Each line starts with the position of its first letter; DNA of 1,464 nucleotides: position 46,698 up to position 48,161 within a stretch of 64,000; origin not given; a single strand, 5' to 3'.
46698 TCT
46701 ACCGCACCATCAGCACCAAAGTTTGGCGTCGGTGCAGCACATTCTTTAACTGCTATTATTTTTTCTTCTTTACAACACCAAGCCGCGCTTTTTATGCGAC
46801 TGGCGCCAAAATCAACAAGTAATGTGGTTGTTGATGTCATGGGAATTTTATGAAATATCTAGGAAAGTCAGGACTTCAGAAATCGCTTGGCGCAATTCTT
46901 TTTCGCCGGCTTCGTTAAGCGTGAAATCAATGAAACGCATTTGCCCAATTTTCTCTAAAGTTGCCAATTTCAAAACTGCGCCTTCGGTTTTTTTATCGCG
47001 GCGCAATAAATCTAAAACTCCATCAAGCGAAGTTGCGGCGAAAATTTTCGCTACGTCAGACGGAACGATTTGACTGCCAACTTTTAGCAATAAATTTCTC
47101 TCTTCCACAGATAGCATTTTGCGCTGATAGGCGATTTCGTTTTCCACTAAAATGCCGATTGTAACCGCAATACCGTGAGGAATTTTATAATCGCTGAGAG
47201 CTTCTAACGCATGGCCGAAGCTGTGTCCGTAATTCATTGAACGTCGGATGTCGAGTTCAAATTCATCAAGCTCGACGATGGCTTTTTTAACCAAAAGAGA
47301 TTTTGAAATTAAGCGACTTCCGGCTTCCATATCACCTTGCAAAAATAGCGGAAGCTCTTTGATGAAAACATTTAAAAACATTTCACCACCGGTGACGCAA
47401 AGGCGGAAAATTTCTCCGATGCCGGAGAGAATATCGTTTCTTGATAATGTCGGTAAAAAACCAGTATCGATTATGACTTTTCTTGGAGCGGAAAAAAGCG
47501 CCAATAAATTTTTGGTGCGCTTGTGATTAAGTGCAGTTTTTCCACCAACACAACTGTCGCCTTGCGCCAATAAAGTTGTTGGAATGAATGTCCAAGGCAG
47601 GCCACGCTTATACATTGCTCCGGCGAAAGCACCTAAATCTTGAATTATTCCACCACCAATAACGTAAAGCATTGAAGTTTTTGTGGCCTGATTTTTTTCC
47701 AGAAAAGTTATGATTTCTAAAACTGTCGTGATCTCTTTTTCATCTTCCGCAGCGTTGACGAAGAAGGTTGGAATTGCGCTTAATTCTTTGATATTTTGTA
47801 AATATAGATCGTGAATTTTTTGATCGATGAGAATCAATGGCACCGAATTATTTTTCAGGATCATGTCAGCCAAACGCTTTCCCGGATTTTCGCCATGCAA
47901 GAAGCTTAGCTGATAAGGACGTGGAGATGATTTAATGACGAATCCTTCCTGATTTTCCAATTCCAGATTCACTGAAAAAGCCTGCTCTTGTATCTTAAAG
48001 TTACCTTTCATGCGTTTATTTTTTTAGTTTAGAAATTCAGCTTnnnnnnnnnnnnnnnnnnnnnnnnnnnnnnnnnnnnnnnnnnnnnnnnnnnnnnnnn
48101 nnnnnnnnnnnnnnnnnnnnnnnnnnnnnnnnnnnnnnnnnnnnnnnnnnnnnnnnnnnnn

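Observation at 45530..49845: NeuB-like aldolase, SDR, dehydroquinate-synthase-like cyclase and FGGY kinase operon: a shikimate-like or carbasugar-type module in a glycan locus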

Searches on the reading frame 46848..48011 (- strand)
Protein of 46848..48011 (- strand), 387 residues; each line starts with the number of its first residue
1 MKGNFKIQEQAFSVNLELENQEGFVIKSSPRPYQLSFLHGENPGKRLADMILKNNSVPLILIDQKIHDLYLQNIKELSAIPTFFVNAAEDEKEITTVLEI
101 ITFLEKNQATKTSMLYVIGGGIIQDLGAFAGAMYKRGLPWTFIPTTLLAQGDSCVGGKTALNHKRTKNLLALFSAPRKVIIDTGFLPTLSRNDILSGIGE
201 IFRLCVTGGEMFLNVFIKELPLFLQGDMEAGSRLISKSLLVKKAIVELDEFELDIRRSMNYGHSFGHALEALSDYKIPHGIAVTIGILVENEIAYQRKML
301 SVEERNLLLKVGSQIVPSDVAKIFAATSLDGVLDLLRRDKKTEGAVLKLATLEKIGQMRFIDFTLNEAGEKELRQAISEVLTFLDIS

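Call 3: search_protein_families(library=pfam, proteins=[window:46848-48011:-])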
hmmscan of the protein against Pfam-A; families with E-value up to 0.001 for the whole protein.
window:46848-48011:- (387 aa): 3 families
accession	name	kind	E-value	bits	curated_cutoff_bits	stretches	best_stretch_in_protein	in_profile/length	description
PF01761.26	DHQ_synthase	-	1.2e-32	112.4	24.2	1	84-194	3-113/115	3-dehydroquinate synthase N-terminal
PF24621.2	DHQS_C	-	8.9e-26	91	27.6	1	197-341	1-143/144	3-dehydroquinate synthase C-terminal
PF13685.12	Fe-ADH_2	-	0.00012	22.5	28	1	58-186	22-145/149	Iron-containing alcohol dehydrogenase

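Call 4: search_protein_families(library=ncbifam, proteins=[window:46848-48011:-])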
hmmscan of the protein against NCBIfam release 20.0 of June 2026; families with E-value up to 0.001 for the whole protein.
window:46848-48011:- (387 aa): 6 families
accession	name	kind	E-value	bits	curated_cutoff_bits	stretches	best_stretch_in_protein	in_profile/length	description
TIGR04425.1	P_lya_rel_AroB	hypoth_equivalog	8.5e-88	294.7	400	1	26-378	1-346/348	AroB-related putative sugar phosphate phospholyase (cyclizing)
TIGR01357.1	aroB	equivalog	7.3e-75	252.3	305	1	49-362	15-333/344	3-dehydroquinate synthase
NF010556.0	PRK13951.1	equivalog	8.2e-42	143.7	560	1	84-364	210-483/492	bifunctional shikimate kinase AroK/3-dehydroquinate synthase AroB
NF004852.0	PRK06203.1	equivalog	1.9e-41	142.2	333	1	75-378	83-389/407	3-dehydroquinate synthase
NF010627.0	PRK14021.1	equivalog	7e-35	120.4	565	1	84-368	242-532/542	bifunctional shikimate kinase/3-dehydroquinate synthase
NF002022.0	PRK00843.1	equivalog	4.3e-05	22.7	413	0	58-201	37-172/350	NAD(P)-dependent glycerol-1-phosphate dehydrogenase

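Call 8: find_homologous_proteins(query=window:46848-48011:-, max_evalue=1e-20)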
Query window:46848-48011:- (387 aa): 6994 proteins with E <= 1e-20 among 8000 candidates; the best 120 are listed.
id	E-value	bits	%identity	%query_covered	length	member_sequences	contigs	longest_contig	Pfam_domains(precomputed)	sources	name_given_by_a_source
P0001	8.6e-248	839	100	100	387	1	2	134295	PF24621.3,PF01761.27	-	-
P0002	4.4e-191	653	74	100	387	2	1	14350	PF24621.3,PF01761.27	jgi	jgi:3-dehydroquinate synthase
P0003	2.9e-180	617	70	100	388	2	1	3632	PF24621.3,PF01761.27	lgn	-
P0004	2.9e-173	594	71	98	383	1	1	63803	PF24621.3,PF01761.27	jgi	-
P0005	7.0e-171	586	70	98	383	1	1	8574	PF24621.3,PF01761.27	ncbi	-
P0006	6.7e-167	573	69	99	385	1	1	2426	PF24621.3,PF01761.27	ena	-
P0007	3.1e-165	568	69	99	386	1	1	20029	PF24621.3,PF01761.27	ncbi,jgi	jgi:3-dehydroquinate synthase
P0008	4.4e-165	567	69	98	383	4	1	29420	PF13685.13,PF24621.3,PF01761.27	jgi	jgi:3-dehydroquinate synthase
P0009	8.3e-165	566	68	100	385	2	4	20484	PF24621.3,PF01761.27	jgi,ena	jgi:3-dehydroquinate synthase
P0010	1.5e-164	565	69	98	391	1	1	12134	PF13685.13,PF24621.3,PF01761.27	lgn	-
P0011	3.1e-164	564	67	98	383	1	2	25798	PF24621.3,PF01761.27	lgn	-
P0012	9.1e-164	563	69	98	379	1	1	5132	PF24621.3,PF01761.27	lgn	-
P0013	8.0e-163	560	67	98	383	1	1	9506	PF24621.3,PF01761.27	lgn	-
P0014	1.2e-162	559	67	98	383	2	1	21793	PF24621.3,PF01761.27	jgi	jgi:3-dehydroquinate synthase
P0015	1.2e-162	559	68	98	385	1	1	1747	PF24621.3,PF01761.27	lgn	-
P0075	1.0e-145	503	61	98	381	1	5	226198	PF24621.3,PF01761.27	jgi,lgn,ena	jgi:3-dehydroquinate synthase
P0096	2.4e-132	459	57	99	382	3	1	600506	PF24621.3,PF01761.27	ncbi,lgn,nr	ncbi:MAG: 3-dehydroquinate synthase [Betaproteobacteria bacterium]|nr:MAG: 3-dehydroquinate synthase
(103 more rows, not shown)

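Call 9: find_encoding_contigs(protein=P0004, flank=10000, max_places=2)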
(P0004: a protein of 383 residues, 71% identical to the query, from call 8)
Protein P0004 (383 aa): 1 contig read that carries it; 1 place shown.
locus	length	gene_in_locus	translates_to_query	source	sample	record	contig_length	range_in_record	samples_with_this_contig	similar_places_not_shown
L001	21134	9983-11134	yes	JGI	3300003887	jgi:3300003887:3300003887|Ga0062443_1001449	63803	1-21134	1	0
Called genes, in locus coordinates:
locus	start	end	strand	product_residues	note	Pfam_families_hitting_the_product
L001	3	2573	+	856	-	?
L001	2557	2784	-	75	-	-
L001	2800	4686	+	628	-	PF13431:TPR_17 (faint), PF00515:TPR_1 (faint), PF07719:TPR_2 (faint), PF13181:TPR_8 (faint), PF13374:TPR_10 (faint), PF13414:TPR_11 (faint), PF13424:TPR_12 (faint), PF13844:Glyco_transf_41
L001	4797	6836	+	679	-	PF00852:Glyco_transf_10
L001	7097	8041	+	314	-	-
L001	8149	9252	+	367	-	PF03102:NeuB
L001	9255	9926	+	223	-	PF01370:Epimerase, PF04321:RmlD_sub_bind (weak), PF08659:KR (faint), PF00106:adh_short, PF13561:adh_short_C2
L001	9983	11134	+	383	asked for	PF01761:DHQ_synthase, PF24621:DHQS_C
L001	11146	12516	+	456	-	PF00370:FGGY_N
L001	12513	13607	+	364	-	PF01073:3Beta_HSD (weak), PF01370:Epimerase, PF07993:NAD_binding_4, PF16363:GDP_Man_Dehyd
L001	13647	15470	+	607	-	PF02776:TPP_enzyme_N, PF00205:TPP_enzyme_M, PF02775:TPP_enzyme_C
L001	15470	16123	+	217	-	PF00702:Hydrolase, PF12710:HAD, PF13419:HAD_2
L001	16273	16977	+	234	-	PF00483:NTP_transferase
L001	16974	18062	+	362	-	PF01073:3Beta_HSD (weak), PF01370:Epimerase, PF02719:Polysacc_synt_2, PF04321:RmlD_sub_bind (weak), PF16363:GDP_Man_Dehyd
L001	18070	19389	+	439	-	PF01041:DegT_DnrJ_EryC1, PF00266:Aminotran_5 (faint), PF01053:Cys_Met_Meta_PP (weak), PF01212:Beta_elim_lyase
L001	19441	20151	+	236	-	PF00535:Glycos_transf_2, PF10111:Glyco_tranf_2_2 (faint)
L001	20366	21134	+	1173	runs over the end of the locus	PF02321:OEP, PF05036:SPOR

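Call 10: find_encoding_contigs(protein=P0096, flank=10000, max_places=2)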
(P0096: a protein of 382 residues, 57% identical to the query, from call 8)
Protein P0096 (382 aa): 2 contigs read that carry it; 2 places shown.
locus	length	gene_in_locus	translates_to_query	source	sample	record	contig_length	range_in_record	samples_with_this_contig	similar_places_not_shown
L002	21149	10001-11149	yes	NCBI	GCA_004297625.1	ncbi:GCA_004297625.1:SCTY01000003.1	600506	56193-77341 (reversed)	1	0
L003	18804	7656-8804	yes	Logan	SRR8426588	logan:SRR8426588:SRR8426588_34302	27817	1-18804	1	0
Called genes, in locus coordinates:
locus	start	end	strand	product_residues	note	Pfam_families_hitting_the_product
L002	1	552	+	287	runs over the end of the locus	PF01370:Epimerase, PF04321:RmlD_sub_bind, PF07993:NAD_binding_4 (weak), PF16363:GDP_Man_Dehyd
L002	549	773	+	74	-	-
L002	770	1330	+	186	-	PF08843:AbiEii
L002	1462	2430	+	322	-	PF01075:Glyco_transf_9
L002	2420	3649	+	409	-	PF04932:Wzy_C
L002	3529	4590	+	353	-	PF01075:Glyco_transf_9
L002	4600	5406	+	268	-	PF01061:ABC2_membrane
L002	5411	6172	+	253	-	PF00005:ABC_tran, PF13304:AAA_21 (faint)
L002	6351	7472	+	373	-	PF03102:NeuB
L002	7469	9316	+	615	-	PF02776:TPP_enzyme_N, PF00205:TPP_enzyme_M, PF02775:TPP_enzyme_C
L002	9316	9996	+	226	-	PF01370:Epimerase, PF04321:RmlD_sub_bind (faint), PF13561:adh_short_C2, PF00106:adh_short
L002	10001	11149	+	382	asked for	PF01761:DHQ_synthase, PF24621:DHQS_C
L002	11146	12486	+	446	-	PF00370:FGGY_N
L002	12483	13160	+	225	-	PF00702:Hydrolase, PF12710:HAD, PF13344:Hydrolase_6 (faint), PF13419:HAD_2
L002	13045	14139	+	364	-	PF01370:Epimerase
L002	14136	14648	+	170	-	-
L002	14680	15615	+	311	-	PF00535:Glycos_transf_2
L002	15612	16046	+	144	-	PF04138:GtrA_DPMS_TM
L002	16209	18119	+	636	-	-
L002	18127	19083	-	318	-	PF03706:LPG_synthase_TM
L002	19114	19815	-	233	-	PF00535:Glycos_transf_2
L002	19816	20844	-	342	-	PF00106:adh_short (weak), PF01073:3Beta_HSD, PF01370:Epimerase, PF02719:Polysacc_synt_2, PF04321:RmlD_sub_bind, PF08659:KR, PF16363:GDP_Man_Dehyd, PF07993:NAD_binding_4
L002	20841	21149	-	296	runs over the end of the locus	PF01370:Epimerase, PF07993:NAD_binding_4 (faint), PF16363:GDP_Man_Dehyd (weak)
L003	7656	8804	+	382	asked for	PF01761:DHQ_synthase, PF24621:DHQS_C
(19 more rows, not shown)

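Call 11: find_encoding_contigs(protein=P0075, flank=10000, max_places=2)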
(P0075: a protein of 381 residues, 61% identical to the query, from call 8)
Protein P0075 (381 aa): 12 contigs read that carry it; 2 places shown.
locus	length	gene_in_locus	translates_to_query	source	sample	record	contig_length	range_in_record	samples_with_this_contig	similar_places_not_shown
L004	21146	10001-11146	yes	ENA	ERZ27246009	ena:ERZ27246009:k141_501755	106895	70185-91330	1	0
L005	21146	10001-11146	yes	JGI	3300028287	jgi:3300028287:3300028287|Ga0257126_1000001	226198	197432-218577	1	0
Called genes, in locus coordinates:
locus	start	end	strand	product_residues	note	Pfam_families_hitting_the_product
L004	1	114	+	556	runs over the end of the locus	PF00575:S1 (weak), PF21710:Spt6_S1 (faint), PF23459:S1_RRP5 (faint), PF00575:S1, PF03074:GCS (faint), PF00575:S1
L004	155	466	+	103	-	PF18291:HU-HIG, PF00216:Bac_DNA_binding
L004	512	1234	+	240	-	PF00215:OMPdecase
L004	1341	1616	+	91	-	PF12836:HHH_3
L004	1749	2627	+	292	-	PF00483:NTP_transferase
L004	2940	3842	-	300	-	PF05045:RgpF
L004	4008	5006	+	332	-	PF00111:Fer2, PF00970:FAD_binding_6, PF00175:NAD_binding_1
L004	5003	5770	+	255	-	PF00483:NTP_transferase, PF12804:NTP_transf_3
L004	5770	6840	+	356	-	PF01073:3Beta_HSD, PF01370:Epimerase, PF02719:Polysacc_synt_2, PF04321:RmlD_sub_bind (weak), PF16363:GDP_Man_Dehyd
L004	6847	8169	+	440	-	PF01041:DegT_DnrJ_EryC1, PF00266:Aminotran_5 (faint), PF01212:Beta_elim_lyase (weak)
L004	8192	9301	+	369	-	PF03102:NeuB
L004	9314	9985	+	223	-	PF01370:Epimerase (weak), PF04321:RmlD_sub_bind, PF13561:adh_short_C2, PF00106:adh_short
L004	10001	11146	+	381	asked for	PF01761:DHQ_synthase, PF24621:DHQS_C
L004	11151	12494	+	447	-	PF00370:FGGY_N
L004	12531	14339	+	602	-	PF02776:TPP_enzyme_N, PF00205:TPP_enzyme_M, PF02775:TPP_enzyme_C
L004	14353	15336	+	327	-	PF01073:3Beta_HSD, PF01370:Epimerase, PF13460:NAD_binding_10 (weak), PF16363:GDP_Man_Dehyd, PF07993:NAD_binding_4 (weak)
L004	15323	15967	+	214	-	PF00702:Hydrolase, PF12710:HAD, PF13344:Hydrolase_6 (faint), PF13419:HAD_2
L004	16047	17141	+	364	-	-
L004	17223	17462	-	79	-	-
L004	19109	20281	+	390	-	-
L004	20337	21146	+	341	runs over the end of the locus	PF05721:PhyH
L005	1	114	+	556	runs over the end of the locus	PF00575:S1 (weak), PF21710:Spt6_S1 (faint), PF23459:S1_RRP5 (faint), PF00575:S1, PF03074:GCS (faint), PF00575:S1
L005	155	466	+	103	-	PF18291:HU-HIG, PF00216:Bac_DNA_binding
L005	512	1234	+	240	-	PF00215:OMPdecase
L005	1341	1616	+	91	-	PF12836:HHH_3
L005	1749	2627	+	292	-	PF00483:NTP_transferase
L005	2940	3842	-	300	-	PF05045:RgpF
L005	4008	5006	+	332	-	PF00111:Fer2, PF00970:FAD_binding_6, PF00175:NAD_binding_1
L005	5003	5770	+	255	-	PF00483:NTP_transferase, PF12804:NTP_transf_3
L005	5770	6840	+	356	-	PF01073:3Beta_HSD, PF01370:Epimerase, PF02719:Polysacc_synt_2, PF04321:RmlD_sub_bind (weak), PF16363:GDP_Man_Dehyd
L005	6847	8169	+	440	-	PF01041:DegT_DnrJ_EryC1, PF00266:Aminotran_5 (faint), PF01212:Beta_elim_lyase (weak)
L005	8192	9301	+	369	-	PF03102:NeuB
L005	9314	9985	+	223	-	PF01370:Epimerase (weak), PF04321:RmlD_sub_bind, PF13561:adh_short_C2, PF00106:adh_short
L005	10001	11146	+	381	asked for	PF01761:DHQ_synthase, PF24621:DHQS_C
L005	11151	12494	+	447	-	PF00370:FGGY_N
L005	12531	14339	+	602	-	PF02776:TPP_enzyme_N, PF00205:TPP_enzyme_M, PF02775:TPP_enzyme_C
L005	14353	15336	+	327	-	PF01073:3Beta_HSD, PF01370:Epimerase, PF13460:NAD_binding_10 (weak), PF16363:GDP_Man_Dehyd, PF07993:NAD_binding_4 (weak)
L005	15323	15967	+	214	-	PF00702:Hydrolase, PF12710:HAD, PF13344:Hydrolase_6 (faint), PF13419:HAD_2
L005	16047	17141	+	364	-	-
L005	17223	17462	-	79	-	-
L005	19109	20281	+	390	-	-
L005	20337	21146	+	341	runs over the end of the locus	PF05721:PhyH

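Call 18: find_related_loci(query=A1, collection=genome_contigs, flank=10000)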
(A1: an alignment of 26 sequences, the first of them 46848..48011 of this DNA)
Query A1 (387 aa) in genome_contigs; peptide patterns used: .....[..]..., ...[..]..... (x = any residue, [..] = any of these).
49 stretches matched a pattern; 21 encode a relative of the query (tblastn E <= 1e-3); 21 distinct loci.
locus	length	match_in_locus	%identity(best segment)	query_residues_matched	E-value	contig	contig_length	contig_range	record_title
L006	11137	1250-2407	71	1-386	0e+0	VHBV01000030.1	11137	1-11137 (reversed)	MAG: Candidatus Pelagibacterales bacterium isolate M_surface_6_m2_121 M_surface_6_m2_121_Ga0194115_10007161, whole genom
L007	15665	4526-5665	67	1-381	1e-174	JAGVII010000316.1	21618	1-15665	MAG: Afipia sp. isolate DeMMO1_5 c_000000021548, whole genome shotgun sequence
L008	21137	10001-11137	66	5-384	3e-171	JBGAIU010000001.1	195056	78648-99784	MAG: Polynucleobacter sp. isolate MAG_MBR_H125.56 MBRH125-56_opera_contig_457, whole genome shotgun sequence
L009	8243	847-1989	64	1-382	2e-166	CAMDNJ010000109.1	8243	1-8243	MAG: Crenothrix polyspora isolate TH-08apr19-159 genome assembly, contig: TH-08apr19-C22659, whole genome shotgun sequen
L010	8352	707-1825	64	1-374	1e-162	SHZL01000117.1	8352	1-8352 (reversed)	MAG: Lysobacterales bacterium isolate Baikal-deep-G148 BACOMB-C40650, whole genome shotgun sequence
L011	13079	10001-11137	60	4-384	2e-154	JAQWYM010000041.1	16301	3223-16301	MAG: Gammaproteobacteria bacterium isolate cluster3_bin.57 k119_604171, whole genome shotgun sequence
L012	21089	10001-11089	59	3-366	4e-142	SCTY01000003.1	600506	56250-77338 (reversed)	MAG: Betaproteobacteria bacterium isolate FW602_bin.15 FW602_bin.15-8949, whole genome shotgun sequence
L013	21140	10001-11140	53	4-384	4e-131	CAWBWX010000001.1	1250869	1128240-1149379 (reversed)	MAG: uncultured Alphaproteobacteria bacterium isolate MFD06742.bin.2.97 genome assembly, contig: contig_10616, whole gen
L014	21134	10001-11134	48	5-385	2e-111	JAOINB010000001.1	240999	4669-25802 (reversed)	Betaproteobacteria bacterium isolate AH-736-P17 AH-736-P17_NODE_1, whole genome shotgun sequence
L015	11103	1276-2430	48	4-380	3e-110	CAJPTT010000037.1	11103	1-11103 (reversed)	MAG: uncultured Treponema sp. isolate SRR9217474-mag-bin.1 genome assembly, contig: SRR9217474-mag-bin.1_237, whole geno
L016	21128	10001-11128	44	4-381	2e-101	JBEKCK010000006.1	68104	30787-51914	MAG: Acidimicrobiales bacterium isolate SPRUCE 158 SPRUCE_158_6, whole genome shotgun sequence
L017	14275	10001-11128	44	4-381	4e-101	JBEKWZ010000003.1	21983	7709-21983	MAG: Candidatus Sulfotelmatobacter sp. isolate SPRUCE 63 SPRUCE_63_3, whole genome shotgun sequence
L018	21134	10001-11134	52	1-381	1e-118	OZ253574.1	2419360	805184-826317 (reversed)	MAG: Leptonemataceae bacterium isolate e956fea7-8556-41a5-9e23-a288cbec3348 genome assembly, chromosome: 1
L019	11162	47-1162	43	9-381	1e-95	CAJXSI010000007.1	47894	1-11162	MAG TPA_asm: uncultured Alphaproteobacteria bacterium isolate SRR3933164_bin.5_MetaBAT_v2.12.1_MAG genome assembly, cont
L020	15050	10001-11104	43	15-381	2e-93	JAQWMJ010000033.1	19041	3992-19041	MAG: Thermodesulfobacteriota bacterium isolate cluster2_bin.15 k141_4823154, whole genome shotgun sequence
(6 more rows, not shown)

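Call 29: search_solved_structures(query=window:46848-48011:-, max_evalue=0.00001, show_alignments=0)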
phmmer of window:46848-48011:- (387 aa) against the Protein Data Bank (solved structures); distinct sequences matched with E-value up to 0.00001: 16.
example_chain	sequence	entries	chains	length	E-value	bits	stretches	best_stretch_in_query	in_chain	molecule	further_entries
3clh_A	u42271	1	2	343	4.7e-39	137.7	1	58-357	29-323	3-dehydroquinate synthase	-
5hvn_A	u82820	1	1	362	3.2e-36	128.3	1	80-366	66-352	3-dehydroquinate synthase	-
6lk2_A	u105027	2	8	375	3.3e-36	128.3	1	59-357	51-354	3-dehydroquinate synthase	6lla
3okf_A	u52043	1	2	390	5.9e-36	127.5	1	88-356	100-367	3-dehydroquinate synthase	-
3zok_A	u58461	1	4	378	2.5e-35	125.4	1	43-301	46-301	3-DEHYDROQUINATE SYNTHASE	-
5eks_A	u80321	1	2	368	9.4e-35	123.5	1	61-359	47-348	3-dehydroquinate synthase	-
3qbd_A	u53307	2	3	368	3e-33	118.5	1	109-356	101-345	3-dehydroquinate synthase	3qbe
6c5c_A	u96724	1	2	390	5.8e-33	117.6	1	77-358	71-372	3-dehydroquinate synthase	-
1xag_A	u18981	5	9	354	1.1e-32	116.7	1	58-292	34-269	3-dehydroquinate synthase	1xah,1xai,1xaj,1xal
7u5s_A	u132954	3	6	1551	9.5e-32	113.6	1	77-358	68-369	Pentafunctional AROM polypeptide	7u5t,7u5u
6hqv_A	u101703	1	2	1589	2.3e-31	112.4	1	82-358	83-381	Pentafunctional AROM polypeptide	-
1ujn_A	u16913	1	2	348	3.1e-29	105.3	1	60-289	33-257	dehydroquinate synthase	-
1dqs_A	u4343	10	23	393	7.2e-29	104.1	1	111-357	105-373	PROTEIN (3-DEHYDROQUINATE SYNTHASE) | 3-DEHYDROQUINATE SYNTHASE | Pentafunctional AROM polypeptide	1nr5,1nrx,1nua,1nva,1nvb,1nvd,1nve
5tpr_A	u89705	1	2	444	1.1e-24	90.4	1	80-315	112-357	3-dehydroquinate synthase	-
4p53_A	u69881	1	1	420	2.2e-24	89.4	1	47-310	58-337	Cyclase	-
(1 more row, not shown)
